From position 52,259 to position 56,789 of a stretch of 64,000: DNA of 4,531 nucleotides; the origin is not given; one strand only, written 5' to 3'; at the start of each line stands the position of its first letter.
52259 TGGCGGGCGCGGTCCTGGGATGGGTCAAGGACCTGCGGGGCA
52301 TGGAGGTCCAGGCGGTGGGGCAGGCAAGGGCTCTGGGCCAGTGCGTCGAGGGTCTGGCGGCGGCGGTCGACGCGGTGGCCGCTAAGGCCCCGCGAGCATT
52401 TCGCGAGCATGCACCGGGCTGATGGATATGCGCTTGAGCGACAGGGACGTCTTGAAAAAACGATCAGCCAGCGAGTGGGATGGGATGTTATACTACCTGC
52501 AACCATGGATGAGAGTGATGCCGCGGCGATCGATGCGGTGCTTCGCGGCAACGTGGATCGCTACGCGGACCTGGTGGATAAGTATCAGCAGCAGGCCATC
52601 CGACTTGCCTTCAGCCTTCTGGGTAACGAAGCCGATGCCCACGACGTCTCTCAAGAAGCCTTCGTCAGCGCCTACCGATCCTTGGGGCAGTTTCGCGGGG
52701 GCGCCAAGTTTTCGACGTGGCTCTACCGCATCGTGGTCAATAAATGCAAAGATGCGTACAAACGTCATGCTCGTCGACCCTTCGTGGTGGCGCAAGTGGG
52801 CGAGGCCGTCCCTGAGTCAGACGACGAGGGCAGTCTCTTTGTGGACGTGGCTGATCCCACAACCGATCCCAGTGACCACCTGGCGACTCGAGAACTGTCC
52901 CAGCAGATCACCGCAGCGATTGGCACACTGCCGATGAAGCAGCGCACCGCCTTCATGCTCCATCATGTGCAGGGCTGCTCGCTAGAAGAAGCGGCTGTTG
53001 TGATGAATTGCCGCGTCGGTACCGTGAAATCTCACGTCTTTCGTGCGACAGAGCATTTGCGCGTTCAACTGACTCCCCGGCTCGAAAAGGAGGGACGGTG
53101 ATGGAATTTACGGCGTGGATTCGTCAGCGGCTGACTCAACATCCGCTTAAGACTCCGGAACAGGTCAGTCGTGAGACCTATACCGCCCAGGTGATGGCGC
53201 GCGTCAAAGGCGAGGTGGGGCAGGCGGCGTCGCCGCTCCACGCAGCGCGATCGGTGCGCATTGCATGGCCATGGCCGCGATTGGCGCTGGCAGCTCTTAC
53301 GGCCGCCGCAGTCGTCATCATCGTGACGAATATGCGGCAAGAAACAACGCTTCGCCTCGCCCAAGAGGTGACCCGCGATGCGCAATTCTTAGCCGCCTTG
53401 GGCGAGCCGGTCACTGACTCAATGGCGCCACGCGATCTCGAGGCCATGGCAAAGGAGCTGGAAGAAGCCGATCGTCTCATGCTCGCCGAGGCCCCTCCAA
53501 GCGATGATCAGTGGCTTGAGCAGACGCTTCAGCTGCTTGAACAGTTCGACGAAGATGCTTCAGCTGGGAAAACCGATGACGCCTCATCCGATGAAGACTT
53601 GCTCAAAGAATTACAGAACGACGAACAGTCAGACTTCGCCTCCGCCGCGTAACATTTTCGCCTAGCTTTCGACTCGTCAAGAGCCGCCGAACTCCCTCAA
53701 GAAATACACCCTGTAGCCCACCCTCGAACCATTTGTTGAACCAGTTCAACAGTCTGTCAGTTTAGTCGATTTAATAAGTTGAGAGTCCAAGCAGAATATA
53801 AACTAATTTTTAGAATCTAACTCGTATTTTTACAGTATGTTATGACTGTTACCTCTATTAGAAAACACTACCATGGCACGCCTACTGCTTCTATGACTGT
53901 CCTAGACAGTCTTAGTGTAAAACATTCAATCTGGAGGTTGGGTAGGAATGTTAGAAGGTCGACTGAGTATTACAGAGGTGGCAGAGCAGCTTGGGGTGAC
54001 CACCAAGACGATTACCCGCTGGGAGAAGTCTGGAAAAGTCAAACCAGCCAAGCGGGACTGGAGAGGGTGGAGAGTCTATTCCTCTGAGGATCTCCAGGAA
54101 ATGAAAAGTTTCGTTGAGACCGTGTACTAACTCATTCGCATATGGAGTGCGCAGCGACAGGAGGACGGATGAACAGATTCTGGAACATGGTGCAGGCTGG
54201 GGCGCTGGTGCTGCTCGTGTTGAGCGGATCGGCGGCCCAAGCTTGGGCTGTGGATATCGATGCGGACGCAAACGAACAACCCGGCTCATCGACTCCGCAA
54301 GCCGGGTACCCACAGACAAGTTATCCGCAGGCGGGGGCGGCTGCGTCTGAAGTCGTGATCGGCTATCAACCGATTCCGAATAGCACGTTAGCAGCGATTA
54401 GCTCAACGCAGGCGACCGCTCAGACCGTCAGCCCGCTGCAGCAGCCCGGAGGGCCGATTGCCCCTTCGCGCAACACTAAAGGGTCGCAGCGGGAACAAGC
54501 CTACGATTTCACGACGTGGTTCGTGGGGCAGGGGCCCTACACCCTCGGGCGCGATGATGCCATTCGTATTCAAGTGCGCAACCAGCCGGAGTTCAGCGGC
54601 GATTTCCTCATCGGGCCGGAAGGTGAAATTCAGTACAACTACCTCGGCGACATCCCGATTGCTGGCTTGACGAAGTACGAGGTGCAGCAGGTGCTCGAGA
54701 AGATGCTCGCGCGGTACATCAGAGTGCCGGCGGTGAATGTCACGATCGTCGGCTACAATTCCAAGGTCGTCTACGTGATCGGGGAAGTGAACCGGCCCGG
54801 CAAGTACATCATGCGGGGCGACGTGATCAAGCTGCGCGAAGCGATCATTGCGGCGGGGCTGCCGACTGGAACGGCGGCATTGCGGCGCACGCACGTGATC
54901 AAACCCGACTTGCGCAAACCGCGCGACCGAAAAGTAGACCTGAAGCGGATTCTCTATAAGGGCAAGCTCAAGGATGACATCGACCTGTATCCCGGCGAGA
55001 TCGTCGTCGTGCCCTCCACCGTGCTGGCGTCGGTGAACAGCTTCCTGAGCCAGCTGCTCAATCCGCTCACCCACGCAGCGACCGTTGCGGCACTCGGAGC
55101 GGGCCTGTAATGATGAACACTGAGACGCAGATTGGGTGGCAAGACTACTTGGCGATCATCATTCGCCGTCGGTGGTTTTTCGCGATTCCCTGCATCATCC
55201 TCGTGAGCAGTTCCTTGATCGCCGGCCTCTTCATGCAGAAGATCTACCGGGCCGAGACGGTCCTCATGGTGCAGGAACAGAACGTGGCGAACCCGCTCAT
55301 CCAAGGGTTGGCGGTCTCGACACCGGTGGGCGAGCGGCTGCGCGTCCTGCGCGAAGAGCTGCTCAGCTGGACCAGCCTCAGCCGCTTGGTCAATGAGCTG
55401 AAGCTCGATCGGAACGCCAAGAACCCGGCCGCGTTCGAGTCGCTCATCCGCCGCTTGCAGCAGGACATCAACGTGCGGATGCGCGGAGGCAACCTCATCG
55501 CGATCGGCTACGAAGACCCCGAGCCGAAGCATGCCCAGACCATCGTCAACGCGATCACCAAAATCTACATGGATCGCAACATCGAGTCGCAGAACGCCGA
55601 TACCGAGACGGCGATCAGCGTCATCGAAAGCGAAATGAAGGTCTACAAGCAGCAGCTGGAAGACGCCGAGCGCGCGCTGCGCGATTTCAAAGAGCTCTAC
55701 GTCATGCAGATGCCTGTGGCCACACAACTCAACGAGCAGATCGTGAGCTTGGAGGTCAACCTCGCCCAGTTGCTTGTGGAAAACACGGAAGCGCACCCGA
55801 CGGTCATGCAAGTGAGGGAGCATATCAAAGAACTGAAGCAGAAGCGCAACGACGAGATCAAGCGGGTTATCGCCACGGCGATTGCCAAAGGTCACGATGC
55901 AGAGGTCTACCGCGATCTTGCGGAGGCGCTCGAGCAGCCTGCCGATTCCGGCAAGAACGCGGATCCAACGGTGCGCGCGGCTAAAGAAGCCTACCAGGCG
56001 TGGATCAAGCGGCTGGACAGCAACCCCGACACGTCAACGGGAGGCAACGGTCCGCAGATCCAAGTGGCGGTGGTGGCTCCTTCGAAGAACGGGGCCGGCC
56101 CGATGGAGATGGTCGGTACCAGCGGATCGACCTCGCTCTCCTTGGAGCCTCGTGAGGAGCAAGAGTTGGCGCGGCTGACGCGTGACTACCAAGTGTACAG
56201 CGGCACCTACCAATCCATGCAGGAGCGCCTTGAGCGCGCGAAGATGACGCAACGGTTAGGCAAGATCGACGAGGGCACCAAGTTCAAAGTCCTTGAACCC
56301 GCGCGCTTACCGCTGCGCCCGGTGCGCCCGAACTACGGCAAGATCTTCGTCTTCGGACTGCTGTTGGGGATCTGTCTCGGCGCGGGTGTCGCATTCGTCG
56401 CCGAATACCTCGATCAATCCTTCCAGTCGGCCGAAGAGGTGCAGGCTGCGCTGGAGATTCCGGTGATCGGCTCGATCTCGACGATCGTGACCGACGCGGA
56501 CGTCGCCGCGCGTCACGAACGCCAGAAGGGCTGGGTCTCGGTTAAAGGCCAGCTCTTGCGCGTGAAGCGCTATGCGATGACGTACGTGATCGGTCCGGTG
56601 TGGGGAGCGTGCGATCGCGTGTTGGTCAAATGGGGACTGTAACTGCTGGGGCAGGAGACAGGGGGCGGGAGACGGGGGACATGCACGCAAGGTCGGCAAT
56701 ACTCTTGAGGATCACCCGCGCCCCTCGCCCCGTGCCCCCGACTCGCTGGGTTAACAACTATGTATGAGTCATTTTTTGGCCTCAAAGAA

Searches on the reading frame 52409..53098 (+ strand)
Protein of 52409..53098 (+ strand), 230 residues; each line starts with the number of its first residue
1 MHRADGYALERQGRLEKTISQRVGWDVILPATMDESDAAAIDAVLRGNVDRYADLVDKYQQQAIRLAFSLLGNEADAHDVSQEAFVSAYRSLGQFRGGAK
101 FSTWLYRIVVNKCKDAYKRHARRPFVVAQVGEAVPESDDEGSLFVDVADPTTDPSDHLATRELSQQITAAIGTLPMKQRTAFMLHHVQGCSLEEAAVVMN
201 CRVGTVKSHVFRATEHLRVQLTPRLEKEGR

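Call 42: search_protein_families(library=pfam, proteins=[window:52409-53098:+], max_evalue=0.00001)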
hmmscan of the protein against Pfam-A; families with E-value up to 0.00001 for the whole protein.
window:52409-53098:+ (230 aa): 3 families
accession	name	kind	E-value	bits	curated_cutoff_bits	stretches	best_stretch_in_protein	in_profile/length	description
PF04542.20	Sigma70_r2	-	1.3e-19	70.1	24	1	55-123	1-71/71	Sigma-70 region 2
PF08281.18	Sigma70_r4_2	-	1.9e-15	56.7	25.7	1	165-217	2-54/54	Sigma-70, region 4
PF04545.22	Sigma70_r4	-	1.1e-06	28.5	24.1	1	170-218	1-49/50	Sigma-70, region 4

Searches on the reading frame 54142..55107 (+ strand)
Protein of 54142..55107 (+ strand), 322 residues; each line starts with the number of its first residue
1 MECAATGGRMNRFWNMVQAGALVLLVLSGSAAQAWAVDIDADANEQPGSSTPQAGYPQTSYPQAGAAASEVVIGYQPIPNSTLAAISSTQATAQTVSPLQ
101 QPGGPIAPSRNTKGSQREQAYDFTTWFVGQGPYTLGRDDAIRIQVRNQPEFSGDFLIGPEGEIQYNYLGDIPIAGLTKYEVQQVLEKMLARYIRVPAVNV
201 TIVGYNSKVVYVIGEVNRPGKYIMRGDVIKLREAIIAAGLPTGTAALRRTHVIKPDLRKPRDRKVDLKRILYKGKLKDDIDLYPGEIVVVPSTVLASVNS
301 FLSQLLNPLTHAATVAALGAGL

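Call 42: search_protein_families(library=pfam, proteins=[window:54142-55107:+], max_evalue=0.00001)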
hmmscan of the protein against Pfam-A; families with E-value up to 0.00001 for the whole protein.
window:54142-55107:+ (322 aa): 2 families
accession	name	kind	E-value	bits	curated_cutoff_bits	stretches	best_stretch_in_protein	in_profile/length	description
PF02563.21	Poly_export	-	3e-18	66.2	28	1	131-202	5-76/77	Polysaccharide biosynthesis/export protein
PF22461.2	SLBB_2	-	2.9e-07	30.9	27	1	208-290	1-79/79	SLBB domain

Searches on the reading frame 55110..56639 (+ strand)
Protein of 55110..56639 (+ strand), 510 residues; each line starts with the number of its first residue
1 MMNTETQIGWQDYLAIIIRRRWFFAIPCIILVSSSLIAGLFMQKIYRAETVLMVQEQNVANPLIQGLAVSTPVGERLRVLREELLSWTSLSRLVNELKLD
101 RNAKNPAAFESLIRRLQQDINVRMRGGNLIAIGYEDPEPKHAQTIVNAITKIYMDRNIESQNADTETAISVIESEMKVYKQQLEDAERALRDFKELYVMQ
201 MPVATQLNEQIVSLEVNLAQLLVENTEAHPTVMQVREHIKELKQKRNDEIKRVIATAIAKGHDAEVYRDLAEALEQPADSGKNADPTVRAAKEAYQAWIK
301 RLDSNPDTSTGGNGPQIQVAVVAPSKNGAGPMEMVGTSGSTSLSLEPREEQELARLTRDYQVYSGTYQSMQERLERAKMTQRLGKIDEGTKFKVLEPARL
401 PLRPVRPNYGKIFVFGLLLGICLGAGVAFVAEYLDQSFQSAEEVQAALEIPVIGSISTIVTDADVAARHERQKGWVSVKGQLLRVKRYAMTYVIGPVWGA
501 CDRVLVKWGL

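Call 42: search_protein_families(library=pfam, proteins=[window:55110-56639:+], max_evalue=0.00001)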
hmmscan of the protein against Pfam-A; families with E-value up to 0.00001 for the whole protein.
window:55110-56639:+ (510 aa): 1 family
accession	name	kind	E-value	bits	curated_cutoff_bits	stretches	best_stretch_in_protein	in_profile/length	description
PF13807.11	GNVR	-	1.8e-08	34.6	27.7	1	350-430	3-79/82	G-rich domain on putative tyrosine kinase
